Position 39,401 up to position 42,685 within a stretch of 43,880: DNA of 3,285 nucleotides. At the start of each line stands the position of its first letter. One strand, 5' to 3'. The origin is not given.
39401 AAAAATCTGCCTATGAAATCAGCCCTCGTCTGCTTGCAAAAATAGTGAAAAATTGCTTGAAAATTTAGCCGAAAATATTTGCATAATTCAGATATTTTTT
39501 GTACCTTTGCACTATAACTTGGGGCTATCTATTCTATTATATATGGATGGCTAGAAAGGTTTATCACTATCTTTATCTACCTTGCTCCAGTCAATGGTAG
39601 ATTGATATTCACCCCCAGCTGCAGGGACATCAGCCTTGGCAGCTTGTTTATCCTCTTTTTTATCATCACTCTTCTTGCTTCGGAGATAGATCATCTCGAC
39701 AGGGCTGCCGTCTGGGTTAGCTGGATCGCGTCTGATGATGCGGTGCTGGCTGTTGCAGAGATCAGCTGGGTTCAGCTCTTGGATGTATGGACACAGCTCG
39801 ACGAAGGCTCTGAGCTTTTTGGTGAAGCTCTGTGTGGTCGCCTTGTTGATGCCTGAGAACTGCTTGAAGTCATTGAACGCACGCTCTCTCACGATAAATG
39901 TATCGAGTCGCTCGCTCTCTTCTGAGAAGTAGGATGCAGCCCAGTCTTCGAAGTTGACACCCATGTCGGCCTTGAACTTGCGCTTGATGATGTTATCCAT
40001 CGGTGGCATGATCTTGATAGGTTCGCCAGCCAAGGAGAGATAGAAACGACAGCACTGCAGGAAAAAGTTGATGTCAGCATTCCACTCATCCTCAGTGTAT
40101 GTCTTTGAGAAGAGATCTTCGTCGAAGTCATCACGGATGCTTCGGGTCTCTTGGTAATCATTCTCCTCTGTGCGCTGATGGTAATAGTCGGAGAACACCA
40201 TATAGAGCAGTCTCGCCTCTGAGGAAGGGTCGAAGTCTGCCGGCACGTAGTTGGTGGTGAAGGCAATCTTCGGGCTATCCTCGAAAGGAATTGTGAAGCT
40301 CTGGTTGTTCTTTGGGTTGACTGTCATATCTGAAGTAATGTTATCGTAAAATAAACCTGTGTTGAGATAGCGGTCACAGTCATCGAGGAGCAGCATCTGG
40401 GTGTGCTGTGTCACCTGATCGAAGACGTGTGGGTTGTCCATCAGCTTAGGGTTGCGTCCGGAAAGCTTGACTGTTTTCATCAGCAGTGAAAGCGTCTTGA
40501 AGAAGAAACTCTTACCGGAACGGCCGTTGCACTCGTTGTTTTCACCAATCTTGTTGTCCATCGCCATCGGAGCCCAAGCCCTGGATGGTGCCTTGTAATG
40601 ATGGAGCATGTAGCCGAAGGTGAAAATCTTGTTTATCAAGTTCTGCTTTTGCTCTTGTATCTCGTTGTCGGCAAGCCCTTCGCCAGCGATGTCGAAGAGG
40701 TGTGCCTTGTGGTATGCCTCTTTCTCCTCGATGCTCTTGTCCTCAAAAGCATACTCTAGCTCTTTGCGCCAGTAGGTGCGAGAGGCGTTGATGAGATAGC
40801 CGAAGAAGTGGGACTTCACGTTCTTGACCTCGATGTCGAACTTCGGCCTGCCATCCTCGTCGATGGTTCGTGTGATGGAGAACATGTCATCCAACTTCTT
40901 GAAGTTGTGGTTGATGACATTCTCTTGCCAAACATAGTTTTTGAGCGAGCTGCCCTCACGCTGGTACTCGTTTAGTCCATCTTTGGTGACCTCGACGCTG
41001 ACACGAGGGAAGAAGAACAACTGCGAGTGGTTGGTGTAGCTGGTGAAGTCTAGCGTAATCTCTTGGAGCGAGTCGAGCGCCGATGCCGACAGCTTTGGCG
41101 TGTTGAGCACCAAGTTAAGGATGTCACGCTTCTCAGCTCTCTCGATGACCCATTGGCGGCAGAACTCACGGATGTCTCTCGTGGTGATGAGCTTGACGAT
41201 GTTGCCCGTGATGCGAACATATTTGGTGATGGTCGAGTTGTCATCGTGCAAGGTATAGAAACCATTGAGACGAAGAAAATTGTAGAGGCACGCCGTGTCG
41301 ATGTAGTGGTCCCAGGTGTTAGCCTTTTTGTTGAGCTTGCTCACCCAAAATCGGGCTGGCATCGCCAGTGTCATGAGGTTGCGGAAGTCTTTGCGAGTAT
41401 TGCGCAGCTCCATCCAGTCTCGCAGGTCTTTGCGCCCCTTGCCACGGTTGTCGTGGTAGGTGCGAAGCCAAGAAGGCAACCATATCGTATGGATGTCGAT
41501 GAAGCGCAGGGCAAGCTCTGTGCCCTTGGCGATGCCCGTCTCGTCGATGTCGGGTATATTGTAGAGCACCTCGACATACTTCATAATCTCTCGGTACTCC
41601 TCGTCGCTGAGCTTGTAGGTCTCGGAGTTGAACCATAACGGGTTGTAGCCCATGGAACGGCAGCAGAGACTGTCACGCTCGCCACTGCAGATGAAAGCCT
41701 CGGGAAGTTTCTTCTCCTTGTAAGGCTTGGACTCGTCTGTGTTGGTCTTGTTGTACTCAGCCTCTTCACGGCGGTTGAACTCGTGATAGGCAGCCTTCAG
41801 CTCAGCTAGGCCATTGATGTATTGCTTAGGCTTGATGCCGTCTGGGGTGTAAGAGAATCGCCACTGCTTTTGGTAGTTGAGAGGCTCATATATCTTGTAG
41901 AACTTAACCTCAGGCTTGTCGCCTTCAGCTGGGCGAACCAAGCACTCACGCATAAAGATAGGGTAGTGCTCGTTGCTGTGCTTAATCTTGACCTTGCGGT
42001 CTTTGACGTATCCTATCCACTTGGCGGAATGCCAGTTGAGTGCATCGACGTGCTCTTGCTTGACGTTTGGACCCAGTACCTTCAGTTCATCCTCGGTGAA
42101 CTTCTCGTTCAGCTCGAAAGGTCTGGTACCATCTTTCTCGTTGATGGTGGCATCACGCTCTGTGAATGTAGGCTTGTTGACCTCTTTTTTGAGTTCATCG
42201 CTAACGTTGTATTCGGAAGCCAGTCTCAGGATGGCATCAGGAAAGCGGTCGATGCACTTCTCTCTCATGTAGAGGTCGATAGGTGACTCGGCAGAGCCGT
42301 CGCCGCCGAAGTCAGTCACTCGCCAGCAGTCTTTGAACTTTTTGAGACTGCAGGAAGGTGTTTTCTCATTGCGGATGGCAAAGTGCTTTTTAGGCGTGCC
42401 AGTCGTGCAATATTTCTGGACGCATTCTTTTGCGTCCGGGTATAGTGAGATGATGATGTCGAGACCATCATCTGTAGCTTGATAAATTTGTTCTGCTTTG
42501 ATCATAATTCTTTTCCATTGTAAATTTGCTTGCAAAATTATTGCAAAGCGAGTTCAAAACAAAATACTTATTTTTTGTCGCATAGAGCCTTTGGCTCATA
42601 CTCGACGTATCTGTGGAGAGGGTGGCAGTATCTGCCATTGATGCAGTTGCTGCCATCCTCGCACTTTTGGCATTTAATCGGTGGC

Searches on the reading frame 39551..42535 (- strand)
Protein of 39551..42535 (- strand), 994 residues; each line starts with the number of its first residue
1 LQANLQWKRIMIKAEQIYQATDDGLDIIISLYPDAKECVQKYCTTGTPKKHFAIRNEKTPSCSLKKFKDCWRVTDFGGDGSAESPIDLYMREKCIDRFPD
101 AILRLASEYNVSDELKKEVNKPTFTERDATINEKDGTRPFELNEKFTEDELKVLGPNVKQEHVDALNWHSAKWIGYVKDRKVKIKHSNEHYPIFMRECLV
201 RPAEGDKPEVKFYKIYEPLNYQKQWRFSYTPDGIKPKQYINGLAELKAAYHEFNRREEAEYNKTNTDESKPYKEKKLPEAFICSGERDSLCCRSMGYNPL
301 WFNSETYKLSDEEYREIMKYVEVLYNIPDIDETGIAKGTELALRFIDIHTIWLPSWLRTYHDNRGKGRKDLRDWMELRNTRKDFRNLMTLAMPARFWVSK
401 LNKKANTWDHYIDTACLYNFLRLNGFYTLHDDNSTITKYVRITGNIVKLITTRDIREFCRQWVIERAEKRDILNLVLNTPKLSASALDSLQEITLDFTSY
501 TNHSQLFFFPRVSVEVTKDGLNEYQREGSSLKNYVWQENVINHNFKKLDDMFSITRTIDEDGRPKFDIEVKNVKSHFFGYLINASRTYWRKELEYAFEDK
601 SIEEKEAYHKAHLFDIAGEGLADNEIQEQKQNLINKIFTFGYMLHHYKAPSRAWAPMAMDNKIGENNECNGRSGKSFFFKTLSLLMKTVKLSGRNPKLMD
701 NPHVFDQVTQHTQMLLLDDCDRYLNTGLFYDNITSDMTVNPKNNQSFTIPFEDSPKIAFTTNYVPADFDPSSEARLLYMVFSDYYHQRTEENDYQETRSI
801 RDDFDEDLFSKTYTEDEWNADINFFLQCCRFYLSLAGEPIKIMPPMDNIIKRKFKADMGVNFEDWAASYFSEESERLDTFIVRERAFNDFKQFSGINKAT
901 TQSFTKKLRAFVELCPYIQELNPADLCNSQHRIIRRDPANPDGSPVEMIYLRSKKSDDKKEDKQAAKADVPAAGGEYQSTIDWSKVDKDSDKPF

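Call 11: search_protein_families(library=pfam, proteins=[window:39551-42535:-], max_evalue=0.01)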
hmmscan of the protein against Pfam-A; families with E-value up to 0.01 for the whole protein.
window:39551-42535:- (994 aa): 0 families

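Call 12: search_protein_families(library=phrogs, proteins=[window:39551-42535:-], max_evalue=0.001)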
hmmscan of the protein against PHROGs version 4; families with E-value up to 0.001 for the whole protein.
window:39551-42535:- (994 aa): 1 family
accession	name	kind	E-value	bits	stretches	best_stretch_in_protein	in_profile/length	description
phrog_28855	-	unknown function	1.6e-23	84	2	627-835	492-688/804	-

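Call 16: find_related_loci(query=window:39551-42505:-, collection=viral_contigs, flank=4000)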
Query window:39551-42505:- (984 aa) in viral_contigs; peptide patterns used: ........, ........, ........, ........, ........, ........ (x = any residue, [..] = any of these).
102 stretches matched a pattern; 100 encode a relative of the query (tblastn E <= 1e-3); the best 80 are kept; 80 distinct loci.
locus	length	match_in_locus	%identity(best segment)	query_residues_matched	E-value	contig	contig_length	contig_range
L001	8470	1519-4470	100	1-984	0e+0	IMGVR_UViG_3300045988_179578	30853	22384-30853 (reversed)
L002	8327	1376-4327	100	1-984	0e+0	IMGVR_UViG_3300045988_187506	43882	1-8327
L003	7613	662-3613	99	1-984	0e+0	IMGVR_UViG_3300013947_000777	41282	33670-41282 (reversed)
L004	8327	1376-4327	99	1-984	0e+0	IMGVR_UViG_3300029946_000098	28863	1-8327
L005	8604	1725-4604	93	1-960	0e+0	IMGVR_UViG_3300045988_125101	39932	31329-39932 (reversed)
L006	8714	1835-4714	93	1-960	0e+0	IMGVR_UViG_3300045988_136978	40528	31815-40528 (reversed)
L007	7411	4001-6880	93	1-960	0e+0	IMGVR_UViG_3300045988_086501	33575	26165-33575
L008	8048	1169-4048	93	1-960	0e+0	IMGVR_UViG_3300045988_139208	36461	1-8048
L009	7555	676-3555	93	1-960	0e+0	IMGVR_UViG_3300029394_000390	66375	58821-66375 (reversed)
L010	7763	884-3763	93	1-960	0e+0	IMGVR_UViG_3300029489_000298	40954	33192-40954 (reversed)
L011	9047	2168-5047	93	1-960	0e+0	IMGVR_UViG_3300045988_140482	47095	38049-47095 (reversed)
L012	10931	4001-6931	90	1-984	0e+0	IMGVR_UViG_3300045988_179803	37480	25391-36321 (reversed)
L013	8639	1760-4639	93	1-960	0e+0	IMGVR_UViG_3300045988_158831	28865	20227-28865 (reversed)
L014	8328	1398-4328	90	1-984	0e+0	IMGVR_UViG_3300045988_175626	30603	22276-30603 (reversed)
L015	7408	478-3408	90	1-984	0e+0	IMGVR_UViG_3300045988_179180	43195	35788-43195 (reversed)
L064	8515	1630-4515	62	1-956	0e+0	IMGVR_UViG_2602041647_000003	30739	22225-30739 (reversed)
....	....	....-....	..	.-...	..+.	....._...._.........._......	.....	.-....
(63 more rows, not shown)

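Call 17: search_protein_families(library=ncbifam, proteins=[window:39551-42505:-], max_evalue=0.01)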
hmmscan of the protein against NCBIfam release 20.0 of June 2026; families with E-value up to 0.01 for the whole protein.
window:39551-42505:- (984 aa): 0 families

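Call 18: search_solved_structures(query=window:39551-42505:-, max_evalue=1)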
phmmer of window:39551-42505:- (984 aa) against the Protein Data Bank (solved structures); distinct sequences matched with E-value up to 1: 0.

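Call 34: search_dna_similar(query=window:39551-42505:-, collection=phages, mode=protein, max_rows=25)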
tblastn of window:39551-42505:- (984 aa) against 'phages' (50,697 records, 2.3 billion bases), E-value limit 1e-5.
Records with a match: 5; places in all: 5; records where one place covers at least 80% of the query: 3.
Best place of each record, by identity: 60-80% 1; <60% 4.
By first word of the organism name: Polaribacter 2; Bacteroides 1; Bacteriophage 1; Caudoviricetes 1.
By host as written in the record: Polaribacter sp. AHE13PA 2; - 2; Bacteroides thetaiotaomicron BG12 1.
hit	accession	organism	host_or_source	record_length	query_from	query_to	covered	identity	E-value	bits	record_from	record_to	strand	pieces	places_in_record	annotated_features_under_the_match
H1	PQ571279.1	Bacteroides phage BT-TP2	Bacteroides thetaiotaomicron BG12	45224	1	943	96%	67.0%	0e+0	1332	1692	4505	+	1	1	hypothetical protein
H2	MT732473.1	Polaribacter phage Leef_1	Polaribacter sp. AHE13PA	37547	4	925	94%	36.1%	1e-152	507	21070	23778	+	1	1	DNA primase/TOPRIM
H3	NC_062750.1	Polaribacter phage Leef_1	Polaribacter sp. AHE13PA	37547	4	925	94%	36.1%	1e-152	507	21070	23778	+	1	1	DNA primase/TOPRIM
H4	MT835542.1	Bacteriophage sp.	human fecal samples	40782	378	936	57%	26.3%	2e-37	159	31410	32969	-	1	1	record has no annotation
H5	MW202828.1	Caudoviricetes sp.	Manatee Spring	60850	629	867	24%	28.5%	2e-16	91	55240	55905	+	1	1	vire al domain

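Call 37: get_annotated_region(hit=H1, flank=5000)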
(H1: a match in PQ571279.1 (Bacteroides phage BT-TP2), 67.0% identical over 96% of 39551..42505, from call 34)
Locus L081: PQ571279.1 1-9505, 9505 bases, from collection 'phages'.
description: Bacteroides phage BT-TP2, complete genome.
organism: Bacteroides phage BT-TP2 (NCBI taxid 3385225)
taxonomy: Viruses
host: Bacteroides thetaiotaomicron BG12; source: sewage from septic tank; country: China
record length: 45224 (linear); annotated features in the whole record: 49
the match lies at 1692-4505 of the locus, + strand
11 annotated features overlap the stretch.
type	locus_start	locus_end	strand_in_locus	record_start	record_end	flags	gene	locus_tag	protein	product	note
CDS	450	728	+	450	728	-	-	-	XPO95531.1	hypothetical protein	BT-TP2_gp1; BT-TP2_gp1; None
CDS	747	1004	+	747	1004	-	-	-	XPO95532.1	hypothetical protein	BT-TP2_gp2; BT-TP2_gp2; None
CDS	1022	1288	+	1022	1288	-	-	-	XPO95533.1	hypothetical protein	BT-TP2_gp3; BT-TP2_gp3; None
CDS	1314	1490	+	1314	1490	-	-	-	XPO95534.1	hypothetical protein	BT-TP2_gp4; BT-TP2_gp4; None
CDS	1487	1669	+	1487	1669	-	-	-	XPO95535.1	hypothetical protein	BT-TP2_gp5; BT-TP2_gp5; None; ORF2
CDS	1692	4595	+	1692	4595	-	-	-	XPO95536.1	hypothetical protein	BT-TP2_gp6; BT-TP2_gp6; Annot2=(structure alignment-afuniprot50) AF-A0A2W4V435-F1-model_v4 ZnF_CHCC domain-containing ...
CDS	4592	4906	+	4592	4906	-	-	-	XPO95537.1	hypothetical protein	BT-TP2_gp7; BT-TP2_gp7; None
CDS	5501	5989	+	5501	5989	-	-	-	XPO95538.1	transcriptional regulator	BT-TP2_gp8; BT-TP2_gp8; None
CDS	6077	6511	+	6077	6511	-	-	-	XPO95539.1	NEAT domain-containing protein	BT-TP2_gp9; BT-TP2_gp9; Annot2=(structure alignment-afuniprot50) AF-A0A2D3L702-F1-model_v4 Pseudouridylate ...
CDS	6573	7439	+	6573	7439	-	-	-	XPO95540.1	head maturation protease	BT-TP2_gp10; BT-TP2_gp10; Annot2=(structure alignment-afuniprot50) AF-G8R3S5-F1-model_v4 ClpP class periplasmic serine ...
CDS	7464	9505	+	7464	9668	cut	-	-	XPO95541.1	IPT/TIG domain-containing protein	BT-TP2_gp11; BT-TP2_gp11; None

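Call 45: search_protein_families(library=pfam, proteins=[L081:5501-5989:+, L081:4592-4906:+, L081:6077-6511:+, L081:1692-4595:+], max_evalue=0.01)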
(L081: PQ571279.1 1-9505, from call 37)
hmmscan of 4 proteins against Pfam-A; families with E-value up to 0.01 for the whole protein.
L081:5501-5989:+ (162 aa): 0 families

L081:4592-4906:+ (104 aa): 0 families

L081:6077-6511:+ (144 aa): 0 families

L081:1692-4595:+ (967 aa): 1 family
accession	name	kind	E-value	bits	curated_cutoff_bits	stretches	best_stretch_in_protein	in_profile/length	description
PF19263.5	DUF5906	-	9.2e-05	23.5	27.6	1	659-759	6-110/114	Family of unknown function (DUF5906)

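Call 46: search_protein_families(library=pfam, proteins=[window:39551-42505:-], max_evalue=10)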
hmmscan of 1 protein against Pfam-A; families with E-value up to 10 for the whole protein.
window:39551-42505:- (984 aa): 0 families

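Call 48: get_annotated_region(hit=H2, flank=3500)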
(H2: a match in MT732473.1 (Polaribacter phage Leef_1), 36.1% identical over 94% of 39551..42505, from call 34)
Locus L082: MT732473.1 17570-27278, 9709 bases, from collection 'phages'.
description: Polaribacter phage Leef_1, complete genome.
organism: Polaribacter phage Leef_1 (NCBI taxid 2745684)
taxonomy: Viruses; Duplodnaviria; Heunggongvirae; Uroviricota; Caudoviricetes; Helgolandviridae; Leefvirus; Leefvirus Leef
host: Polaribacter sp. AHE13PA; source: surface seawater; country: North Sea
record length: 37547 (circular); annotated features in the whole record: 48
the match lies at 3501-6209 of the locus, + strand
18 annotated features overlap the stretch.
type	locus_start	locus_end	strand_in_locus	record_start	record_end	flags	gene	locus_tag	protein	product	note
CDS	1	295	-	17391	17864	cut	-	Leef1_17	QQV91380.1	integrase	-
CDS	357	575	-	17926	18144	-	-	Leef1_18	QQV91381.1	DNA-binding protein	-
CDS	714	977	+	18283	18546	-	-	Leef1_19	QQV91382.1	hypothetical protein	-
CDS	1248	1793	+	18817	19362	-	-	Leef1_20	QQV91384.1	KilA-N domain protein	-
CDS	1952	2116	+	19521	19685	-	-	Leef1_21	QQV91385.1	hypothetical protein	-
CDS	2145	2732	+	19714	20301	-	-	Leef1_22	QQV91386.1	LuxR family transcriptional regulator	-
CDS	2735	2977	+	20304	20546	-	-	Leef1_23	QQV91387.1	hypothetical protein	-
CDS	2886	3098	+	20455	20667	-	-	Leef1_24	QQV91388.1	hypothetical protein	-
CDS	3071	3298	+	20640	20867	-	-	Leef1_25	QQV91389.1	hypothetical protein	-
CDS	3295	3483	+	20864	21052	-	-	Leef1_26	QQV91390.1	hypothetical protein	-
CDS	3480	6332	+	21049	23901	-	-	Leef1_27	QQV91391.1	DNA primase/TOPRIM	-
CDS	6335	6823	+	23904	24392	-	-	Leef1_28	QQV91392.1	hypothetical protein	-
CDS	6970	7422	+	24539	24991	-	-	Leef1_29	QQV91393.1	hypothetical protein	-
CDS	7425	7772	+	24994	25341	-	-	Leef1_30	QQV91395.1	hypothetical protein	-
CDS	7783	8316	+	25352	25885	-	-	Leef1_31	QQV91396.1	hypothetical protein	-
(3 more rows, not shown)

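Call 49: find_homologous_proteins(query=window:39551-42505:-, max_evalue=0.00001)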
Query window:39551-42505:- (984 aa): 1059 proteins with E <= 0.00001 among 7018 candidates; the best 120 are listed.
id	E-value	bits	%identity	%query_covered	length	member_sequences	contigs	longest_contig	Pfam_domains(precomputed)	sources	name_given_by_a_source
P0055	0.0e+0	2121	93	98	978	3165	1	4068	-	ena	-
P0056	0.0e+0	1999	86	100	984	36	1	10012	-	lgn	-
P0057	0.0e+0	1869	80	100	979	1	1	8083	-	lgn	-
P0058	0.0e+0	1845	81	98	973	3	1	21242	-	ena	-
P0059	0.0e+0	1673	75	96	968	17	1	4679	-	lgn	-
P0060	0.0e+0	1662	75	96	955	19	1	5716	-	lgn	-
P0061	0.0e+0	1632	72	98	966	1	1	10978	-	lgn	-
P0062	0.0e+0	1612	73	96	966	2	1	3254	-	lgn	-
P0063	0.0e+0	1600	71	99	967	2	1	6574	-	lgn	-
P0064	0.0e+0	1566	71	96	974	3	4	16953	-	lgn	-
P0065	0.0e+0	1558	70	96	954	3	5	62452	-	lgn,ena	-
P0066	0.0e+0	1556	70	97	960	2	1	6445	-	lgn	-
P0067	0.0e+0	1547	68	100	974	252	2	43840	-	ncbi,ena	-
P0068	0.0e+0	1526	67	99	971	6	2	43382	-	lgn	-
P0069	0.0e+0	1520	68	97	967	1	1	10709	-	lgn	-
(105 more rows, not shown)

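Call 59: predict_structure(alignment_id=A2)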
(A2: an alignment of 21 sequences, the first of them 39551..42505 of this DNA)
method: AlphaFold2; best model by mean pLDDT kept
length: 984 residues; sequences in the alignment: 21
mean_pLDDT: 74.7   pTM: 0.50
mean pLDDT of the five models: 74.7, 72.1, 70.5, 65.9, 65.7
residues with pLDDT >= 90: 97; 70-90: 611; 50-70: 154; < 50: 122
segments of 3 or more residues with pLDDT < 50: 104-108, 639-659, 683-688, 712-744, 750-766, 953-984
pLDDT, mean of each block of 10 residues (from residue 1): 78 88 85 79 78 84 79 88 83 83 53 84 82 88 86 90 88 85 85 80 80 71 67 83 90 79 87 82 89 68 84 82 70 69 73 60 80 72 62 75 75 83 80 88 88 73 81 81 82 87 90 76 83 90 89 86 91 85 82 85 86 86 84 67 48 48 65 66 49 55 56 43 39 42 49 34 50 62 66 78 87 93 81 58 69 85 85 88 78 83 84 85 82 85 71 43 30 33 32
secondary structure, 60 per line:
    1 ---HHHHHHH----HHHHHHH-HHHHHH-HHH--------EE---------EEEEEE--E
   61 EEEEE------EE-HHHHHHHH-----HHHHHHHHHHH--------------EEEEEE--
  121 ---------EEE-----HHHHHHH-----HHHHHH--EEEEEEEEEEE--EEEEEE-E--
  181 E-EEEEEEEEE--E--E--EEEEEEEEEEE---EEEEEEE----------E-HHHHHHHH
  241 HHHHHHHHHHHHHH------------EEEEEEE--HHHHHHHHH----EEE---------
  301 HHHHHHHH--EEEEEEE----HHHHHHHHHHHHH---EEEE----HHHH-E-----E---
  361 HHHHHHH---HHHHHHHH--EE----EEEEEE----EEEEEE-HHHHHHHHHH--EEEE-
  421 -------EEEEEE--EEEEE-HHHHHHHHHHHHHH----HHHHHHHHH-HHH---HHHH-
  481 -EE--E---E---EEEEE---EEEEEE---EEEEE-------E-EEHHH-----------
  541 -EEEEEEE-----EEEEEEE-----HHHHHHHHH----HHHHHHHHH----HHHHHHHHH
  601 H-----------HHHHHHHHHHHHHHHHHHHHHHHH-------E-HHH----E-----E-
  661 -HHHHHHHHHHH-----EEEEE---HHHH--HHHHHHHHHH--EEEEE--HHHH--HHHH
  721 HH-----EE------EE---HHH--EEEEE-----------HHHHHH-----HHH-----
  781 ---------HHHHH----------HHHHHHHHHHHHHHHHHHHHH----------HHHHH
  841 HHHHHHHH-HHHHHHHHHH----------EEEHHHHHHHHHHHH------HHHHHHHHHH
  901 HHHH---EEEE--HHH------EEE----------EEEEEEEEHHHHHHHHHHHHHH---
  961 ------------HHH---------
elements in order (helices of 4 or more, strands of 3 or more residues): H4-10 H15-21 H23-28 E52-57 E60-65 H75-82 H88-98 E113-118 E130-132 H138-144 H150-155 E158-168 E171-176 E183-191 E200-210 E214-220 H233-254 E267-273 H276-284 E289-291 H301-308 E311-317 H322-334 E338-341 H346-349 H361-367 H371-378 E387-392 E397-402 H404-413 E416-419 E428-433 E436-440 H442-455 H460-468 H476-479 E494-498 E502-507 E511-515 E542-548 E554-560 H566-574 H579-587 H592-601 H613-636 H662-672 E678-682 H686-689 H692-701 E704-708 H711-714 H717-722 E746-750 H762-767 H790-794 H805-825 H836-848 H850-859 E870-872 H873-884 H891-904 E908-911 E923-925 E936-943 H944-957

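Call 64: search_dna_similar(query=window:39551-42505:-, collection=plasmids, mode=protein, max_rows=25)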
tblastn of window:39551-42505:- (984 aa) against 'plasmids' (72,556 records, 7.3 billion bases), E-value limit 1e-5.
Records with a match: 3; places in all: 3; records where one place covers at least 80% of the query: 0.
Best place of each record, by identity: <60% 3.
By first word of the organism name: Salinibacter 2; Persicobacter 1.
By predicted mobility (MOB-suite, as given by PLSDB): non-mobilizable 3.
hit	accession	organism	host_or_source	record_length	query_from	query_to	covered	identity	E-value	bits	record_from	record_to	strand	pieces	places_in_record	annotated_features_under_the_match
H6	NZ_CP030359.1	Salinibacter ruber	-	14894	268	860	60%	24.1%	5e-26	124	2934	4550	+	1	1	primase-helicase family protein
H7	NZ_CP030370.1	Salinibacter ruber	-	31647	402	860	47%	25.0%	4e-22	111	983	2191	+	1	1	hypothetical protein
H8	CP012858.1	Persicobacter sp. JZB09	cell culture,soil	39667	630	860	23%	25.6%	2e-6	60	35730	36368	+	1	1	record has no annotation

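Call 73: find_related_loci(query=A2, collection=genome_contigs, flank=5000)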
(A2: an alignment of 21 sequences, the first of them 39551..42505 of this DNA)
Query A2 (984 aa) in genome_contigs; peptide patterns used: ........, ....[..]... (x = any residue, [..] = any of these).
144 stretches matched a pattern; 132 encode a relative of the query (tblastn E <= 1e-3); the best 80 are kept; 80 distinct loci.
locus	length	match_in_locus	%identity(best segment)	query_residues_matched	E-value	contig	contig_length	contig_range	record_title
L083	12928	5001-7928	90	1-984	0e+0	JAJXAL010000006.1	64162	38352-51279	MAG: Segatella copri isolate B78_maxbin.001.fa NODE_15_length_64162_cov_195.104170, whole genome shotgun sequence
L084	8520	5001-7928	90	1-984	0e+0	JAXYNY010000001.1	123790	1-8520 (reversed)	MAG: Segatella copri isolate P051L1-87 NODE_88_length_123790_cov_54.093854, whole genome shotgun sequence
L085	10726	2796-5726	88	1-984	0e+0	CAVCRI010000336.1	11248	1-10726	Lachnospiraceae bacterium isolate G02608-L1_cleanbin_000031 genome assembly, contig: Spades_G02608-L1_contig_1972, whole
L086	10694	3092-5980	68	1-961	0e+0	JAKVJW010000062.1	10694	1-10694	MAG: Prevotella sp. isolate UW_MP_PREV4_1 Ga0455794_002149, whole genome shotgun sequence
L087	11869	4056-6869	68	1-943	0e+0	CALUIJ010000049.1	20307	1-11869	MAG: uncultured Prevotella sp. isolate E22__bin320 genome assembly, contig: E22__k127_3162663, whole genome shotgun sequ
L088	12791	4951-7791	68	1-943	0e+0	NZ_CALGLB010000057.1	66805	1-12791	MAG: uncultured Prevotella sp. isolate ERR2013610_bin.77_CONCOCT_v1.1_MAG ERZ1309921.304, whole genome shotgun sequence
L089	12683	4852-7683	66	1-943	0e+0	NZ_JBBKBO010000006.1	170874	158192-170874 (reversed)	Prevotella sp. HCN-7019 assembly_contig_6, whole genome shotgun sequence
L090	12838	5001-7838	66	1-947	0e+0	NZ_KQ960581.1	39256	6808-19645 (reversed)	Prevotella sp. DNF00663 Scaffold1, whole genome shotgun sequence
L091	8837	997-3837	65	1-944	0e+0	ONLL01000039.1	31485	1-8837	uncultured Prevotellaceae bacterium isolate RUG424 genome assembly, contig: scaffold_968, whole genome shotgun sequence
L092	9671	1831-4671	65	1-944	0e+0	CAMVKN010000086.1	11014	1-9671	MAG TPA_asm: uncultured Prevotellaceae bacterium isolate SRR8387720_bin.80_metaWRAP_v1.3_MAG genome assembly, contig: ER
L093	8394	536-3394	64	1-948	0e+0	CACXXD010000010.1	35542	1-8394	MAG: uncultured Prevotellaceae bacterium isolate RUG11679 genome assembly, contig: RUG11679_asm_10, whole genome shotgun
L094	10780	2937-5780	64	1-945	0e+0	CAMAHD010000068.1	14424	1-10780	MAG: uncultured Prevotella sp. isolate SRR5665903_bin.37_metaWRAP_v1.3_MAG genome assembly, contig: ERZ11448883.7291, wh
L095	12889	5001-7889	64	1-957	0e+0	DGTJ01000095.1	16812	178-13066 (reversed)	MAG TPA_asm: Prevotella sp. UBA4339 UBA4339_contig_35029, whole genome shotgun sequence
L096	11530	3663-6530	63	1-951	0e+0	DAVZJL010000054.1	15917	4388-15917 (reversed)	MAG TPA_asm: Prevotella sp. isolate gSpreadC_ID_96 NODE_674_length_15917_cov_21.987265, whole genome shotgun sequence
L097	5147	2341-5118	64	1-923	0e+0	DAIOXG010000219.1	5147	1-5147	MAG TPA_asm: Prevotella sp. isolate CTOTU45222 NODE_5172_length_5147_cov_3.418107, whole genome shotgun sequence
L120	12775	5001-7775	57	1-945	0e+0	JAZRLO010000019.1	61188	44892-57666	MAG: Bacteroidaceae bacterium isolate T1900045432_YK20190123.MAGScoT_cleanbin_000006 SGB_7102_k141_1801089, whole genome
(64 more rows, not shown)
